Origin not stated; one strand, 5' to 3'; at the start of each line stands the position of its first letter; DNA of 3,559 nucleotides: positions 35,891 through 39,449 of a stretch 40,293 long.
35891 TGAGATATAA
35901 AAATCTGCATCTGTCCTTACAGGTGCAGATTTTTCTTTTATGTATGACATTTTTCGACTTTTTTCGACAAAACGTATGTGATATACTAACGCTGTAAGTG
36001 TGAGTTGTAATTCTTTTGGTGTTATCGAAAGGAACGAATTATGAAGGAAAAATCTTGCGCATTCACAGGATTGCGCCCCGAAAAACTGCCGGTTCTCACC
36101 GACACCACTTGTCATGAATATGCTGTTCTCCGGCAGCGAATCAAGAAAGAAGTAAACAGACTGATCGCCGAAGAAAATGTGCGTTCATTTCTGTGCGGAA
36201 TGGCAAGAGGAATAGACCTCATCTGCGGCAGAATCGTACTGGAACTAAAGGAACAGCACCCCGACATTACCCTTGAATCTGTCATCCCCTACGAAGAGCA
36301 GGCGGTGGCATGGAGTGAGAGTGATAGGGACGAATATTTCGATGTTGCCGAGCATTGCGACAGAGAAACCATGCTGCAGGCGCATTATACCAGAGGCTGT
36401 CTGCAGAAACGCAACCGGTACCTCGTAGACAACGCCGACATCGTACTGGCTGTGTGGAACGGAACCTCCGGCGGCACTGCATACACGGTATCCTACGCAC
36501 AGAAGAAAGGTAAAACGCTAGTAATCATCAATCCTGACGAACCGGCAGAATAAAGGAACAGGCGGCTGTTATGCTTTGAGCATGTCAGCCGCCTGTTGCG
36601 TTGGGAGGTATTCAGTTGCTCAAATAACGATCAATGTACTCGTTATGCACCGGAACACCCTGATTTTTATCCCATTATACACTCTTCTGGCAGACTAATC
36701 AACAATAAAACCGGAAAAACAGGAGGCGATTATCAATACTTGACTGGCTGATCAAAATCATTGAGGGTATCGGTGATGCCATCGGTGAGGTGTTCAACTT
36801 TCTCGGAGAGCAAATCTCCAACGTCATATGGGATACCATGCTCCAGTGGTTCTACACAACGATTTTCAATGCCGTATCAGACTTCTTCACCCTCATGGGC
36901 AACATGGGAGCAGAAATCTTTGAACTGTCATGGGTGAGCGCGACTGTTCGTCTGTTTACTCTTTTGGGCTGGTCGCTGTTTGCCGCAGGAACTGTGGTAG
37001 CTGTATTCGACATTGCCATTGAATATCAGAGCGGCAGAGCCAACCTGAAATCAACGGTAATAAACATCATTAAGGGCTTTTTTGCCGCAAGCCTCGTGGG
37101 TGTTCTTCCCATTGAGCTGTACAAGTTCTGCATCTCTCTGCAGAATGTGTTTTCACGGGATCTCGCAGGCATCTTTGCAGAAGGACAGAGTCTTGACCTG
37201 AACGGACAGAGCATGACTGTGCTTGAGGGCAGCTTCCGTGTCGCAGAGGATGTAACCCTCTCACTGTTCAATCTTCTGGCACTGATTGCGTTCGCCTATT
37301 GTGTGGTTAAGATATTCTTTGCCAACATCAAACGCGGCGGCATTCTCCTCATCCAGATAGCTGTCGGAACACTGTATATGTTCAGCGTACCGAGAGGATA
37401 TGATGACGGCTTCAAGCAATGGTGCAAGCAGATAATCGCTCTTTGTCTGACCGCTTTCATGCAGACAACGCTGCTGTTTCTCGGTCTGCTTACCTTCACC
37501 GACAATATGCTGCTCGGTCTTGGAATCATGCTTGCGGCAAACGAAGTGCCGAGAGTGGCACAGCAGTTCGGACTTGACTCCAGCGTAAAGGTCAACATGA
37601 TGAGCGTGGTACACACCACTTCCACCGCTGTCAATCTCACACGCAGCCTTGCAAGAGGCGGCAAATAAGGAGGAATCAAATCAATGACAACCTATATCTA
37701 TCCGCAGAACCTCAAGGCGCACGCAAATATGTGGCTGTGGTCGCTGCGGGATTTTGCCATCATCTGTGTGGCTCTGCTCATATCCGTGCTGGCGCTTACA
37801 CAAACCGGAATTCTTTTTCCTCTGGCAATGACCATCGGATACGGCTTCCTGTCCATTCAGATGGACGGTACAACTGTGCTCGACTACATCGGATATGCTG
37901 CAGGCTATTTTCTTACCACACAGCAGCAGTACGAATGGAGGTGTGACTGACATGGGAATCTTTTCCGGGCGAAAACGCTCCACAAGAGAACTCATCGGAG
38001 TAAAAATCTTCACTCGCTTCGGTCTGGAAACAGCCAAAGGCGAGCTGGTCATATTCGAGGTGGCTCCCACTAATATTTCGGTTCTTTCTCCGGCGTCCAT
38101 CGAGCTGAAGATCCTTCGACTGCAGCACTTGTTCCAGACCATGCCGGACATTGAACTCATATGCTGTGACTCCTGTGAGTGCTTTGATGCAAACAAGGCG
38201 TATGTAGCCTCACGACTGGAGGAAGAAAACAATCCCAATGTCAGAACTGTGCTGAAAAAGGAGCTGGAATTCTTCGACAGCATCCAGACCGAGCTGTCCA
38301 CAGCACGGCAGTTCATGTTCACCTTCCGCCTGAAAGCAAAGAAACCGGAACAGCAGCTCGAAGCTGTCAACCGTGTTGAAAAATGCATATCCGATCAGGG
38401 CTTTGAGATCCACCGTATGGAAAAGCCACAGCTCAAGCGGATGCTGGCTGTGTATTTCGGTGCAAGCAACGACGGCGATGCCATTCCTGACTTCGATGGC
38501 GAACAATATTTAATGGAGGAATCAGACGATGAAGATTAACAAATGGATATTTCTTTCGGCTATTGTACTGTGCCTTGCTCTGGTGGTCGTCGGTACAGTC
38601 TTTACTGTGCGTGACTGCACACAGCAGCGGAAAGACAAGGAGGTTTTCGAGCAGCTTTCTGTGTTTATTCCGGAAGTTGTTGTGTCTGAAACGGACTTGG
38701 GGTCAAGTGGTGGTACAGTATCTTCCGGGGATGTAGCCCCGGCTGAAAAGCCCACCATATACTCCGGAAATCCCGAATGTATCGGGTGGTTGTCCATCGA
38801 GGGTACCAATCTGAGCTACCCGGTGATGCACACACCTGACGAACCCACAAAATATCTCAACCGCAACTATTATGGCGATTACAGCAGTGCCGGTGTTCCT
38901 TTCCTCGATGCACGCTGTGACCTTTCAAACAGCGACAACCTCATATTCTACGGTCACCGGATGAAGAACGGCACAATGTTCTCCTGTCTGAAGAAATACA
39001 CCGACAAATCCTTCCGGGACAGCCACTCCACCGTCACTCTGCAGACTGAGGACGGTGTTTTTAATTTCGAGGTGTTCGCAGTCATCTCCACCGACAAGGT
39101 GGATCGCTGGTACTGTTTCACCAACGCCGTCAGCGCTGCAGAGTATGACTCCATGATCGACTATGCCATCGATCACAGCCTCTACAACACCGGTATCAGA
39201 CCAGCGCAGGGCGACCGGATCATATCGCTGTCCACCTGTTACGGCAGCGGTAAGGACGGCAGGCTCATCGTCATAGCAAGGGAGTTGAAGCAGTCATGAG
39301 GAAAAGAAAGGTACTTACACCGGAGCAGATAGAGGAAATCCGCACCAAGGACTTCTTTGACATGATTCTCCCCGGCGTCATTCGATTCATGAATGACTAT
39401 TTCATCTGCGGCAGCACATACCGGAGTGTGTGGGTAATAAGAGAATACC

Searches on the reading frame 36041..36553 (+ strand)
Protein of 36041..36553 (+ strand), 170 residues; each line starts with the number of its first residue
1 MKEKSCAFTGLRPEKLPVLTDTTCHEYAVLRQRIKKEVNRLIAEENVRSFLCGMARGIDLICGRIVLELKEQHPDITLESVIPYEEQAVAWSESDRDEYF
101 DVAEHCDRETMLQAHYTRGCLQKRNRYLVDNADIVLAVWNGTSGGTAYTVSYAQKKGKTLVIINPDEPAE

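Call 26: search_protein_families(library=pfam, proteins=[window:36041-36553:+], max_evalue=0.001)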
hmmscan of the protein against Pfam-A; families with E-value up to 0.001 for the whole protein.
window:36041-36553:+ (170 aa): 2 families
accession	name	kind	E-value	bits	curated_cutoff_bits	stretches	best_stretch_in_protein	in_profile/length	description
PF06908.16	YpsA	-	1.3e-21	77.7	27.7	1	6-157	1-153/168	YspA SLOG family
PF02481.21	DNA_processg_A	-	9.7e-05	22.1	29.6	1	36-163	64-187/212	DNA recombination-mediator protein A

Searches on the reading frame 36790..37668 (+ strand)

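Call 26: search_protein_families(library=pfam, proteins=[window:36790-37668:+], max_evalue=0.001)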
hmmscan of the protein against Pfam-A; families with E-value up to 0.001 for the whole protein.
window:36790-37668:+ (292 aa): 2 families
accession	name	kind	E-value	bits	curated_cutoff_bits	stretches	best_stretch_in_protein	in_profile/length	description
PF19511.4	TrbL_5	-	1e-124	415.9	25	1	4-289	4-287/290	Conjugal transfer protein TrbL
PF19597.4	TrbL_4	-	3.3e-15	56.7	27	1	9-288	4-275/276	Conjugal transfer protein TrbL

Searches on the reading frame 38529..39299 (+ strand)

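Call 27: search_protein_families(library=pfam, proteins=[window:38529-39299:+], max_evalue=0.001)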
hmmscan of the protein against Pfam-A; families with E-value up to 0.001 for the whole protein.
window:38529-39299:+ (256 aa): 1 family
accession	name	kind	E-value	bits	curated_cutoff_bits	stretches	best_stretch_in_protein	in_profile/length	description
PF04203.18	Sortase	-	3.1e-14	53.2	26.6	1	88-251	1-123/125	Sortase domain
